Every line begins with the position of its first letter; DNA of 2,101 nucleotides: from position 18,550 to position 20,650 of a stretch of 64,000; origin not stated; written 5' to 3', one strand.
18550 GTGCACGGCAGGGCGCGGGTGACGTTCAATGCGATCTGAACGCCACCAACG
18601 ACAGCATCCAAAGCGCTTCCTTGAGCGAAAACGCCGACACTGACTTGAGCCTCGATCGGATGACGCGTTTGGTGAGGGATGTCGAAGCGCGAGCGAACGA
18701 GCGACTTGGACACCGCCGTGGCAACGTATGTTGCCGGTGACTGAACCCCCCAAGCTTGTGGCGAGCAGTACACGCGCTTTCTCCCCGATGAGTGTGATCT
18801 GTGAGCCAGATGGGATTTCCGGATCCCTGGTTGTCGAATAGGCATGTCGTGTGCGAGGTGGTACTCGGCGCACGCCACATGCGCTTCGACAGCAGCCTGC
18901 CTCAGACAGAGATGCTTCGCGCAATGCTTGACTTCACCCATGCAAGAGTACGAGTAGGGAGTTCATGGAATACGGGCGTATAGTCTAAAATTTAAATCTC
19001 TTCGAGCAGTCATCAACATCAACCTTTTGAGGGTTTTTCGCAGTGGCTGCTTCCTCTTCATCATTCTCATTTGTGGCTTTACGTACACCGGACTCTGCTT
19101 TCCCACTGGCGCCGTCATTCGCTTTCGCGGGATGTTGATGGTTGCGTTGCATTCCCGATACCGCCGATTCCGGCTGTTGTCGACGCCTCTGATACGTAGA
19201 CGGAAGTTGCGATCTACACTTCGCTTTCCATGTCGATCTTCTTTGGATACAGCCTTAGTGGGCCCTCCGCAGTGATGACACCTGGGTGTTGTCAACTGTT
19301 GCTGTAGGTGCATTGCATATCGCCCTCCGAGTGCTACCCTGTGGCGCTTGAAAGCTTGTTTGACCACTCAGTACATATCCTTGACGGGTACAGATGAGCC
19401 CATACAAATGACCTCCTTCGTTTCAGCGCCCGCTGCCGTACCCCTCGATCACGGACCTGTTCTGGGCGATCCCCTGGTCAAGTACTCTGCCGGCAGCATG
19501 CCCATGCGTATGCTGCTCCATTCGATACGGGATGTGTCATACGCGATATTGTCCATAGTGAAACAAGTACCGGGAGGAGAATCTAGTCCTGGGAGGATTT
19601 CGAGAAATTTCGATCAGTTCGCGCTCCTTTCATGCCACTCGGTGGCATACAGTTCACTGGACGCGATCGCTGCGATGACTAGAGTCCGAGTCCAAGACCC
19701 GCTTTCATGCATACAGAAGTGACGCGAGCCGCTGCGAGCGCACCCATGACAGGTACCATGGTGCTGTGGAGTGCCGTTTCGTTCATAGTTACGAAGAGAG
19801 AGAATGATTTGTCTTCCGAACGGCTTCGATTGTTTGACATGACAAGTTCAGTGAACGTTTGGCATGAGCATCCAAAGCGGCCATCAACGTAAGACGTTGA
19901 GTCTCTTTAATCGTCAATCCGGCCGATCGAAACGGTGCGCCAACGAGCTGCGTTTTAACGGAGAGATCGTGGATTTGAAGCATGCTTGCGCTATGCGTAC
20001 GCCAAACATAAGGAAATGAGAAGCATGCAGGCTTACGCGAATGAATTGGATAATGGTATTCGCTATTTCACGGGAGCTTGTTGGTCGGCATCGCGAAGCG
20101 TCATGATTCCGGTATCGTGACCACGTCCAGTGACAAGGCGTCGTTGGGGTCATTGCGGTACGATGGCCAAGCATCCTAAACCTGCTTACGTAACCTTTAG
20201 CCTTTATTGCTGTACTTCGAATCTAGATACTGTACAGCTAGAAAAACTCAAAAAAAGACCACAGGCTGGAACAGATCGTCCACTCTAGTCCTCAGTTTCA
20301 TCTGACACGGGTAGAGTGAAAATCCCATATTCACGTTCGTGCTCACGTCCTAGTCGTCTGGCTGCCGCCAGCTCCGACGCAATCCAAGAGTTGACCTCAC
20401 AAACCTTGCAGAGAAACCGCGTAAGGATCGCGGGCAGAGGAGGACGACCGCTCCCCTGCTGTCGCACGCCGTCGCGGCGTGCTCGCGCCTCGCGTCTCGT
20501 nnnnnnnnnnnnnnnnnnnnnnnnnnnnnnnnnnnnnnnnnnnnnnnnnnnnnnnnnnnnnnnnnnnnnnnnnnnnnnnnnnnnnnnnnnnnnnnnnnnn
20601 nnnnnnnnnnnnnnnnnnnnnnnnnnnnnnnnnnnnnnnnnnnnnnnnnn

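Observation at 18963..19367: Copy E keeps the best-preserved TnpB C-terminus: zinc ribbon plus RuvC-III with Asp to Arg replacements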

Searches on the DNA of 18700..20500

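Call 65: search_rna_families(source=window, start=18700, end=20500, threshold=evalue, max_evalue=1)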
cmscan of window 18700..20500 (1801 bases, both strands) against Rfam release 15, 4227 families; matches with E-value up to 1: 0.
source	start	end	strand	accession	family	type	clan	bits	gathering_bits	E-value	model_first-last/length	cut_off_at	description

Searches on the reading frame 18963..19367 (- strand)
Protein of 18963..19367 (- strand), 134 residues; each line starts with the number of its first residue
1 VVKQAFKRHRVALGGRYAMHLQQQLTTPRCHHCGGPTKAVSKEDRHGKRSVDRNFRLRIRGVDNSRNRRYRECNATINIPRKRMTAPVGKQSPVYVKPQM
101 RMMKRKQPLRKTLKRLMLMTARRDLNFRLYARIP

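Call 3: search_protein_families(library=pfam, proteins=[window:18963-19367:-], max_evalue=10)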
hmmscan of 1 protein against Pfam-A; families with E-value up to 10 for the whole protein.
window:18963-19367:- (134 aa): 0 families

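Call 4: search_protein_families(library=ncbifam, proteins=[window:18963-19367:-], max_evalue=10)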
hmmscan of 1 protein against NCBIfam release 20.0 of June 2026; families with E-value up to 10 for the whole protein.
window:18963-19367:- (134 aa): 0 families
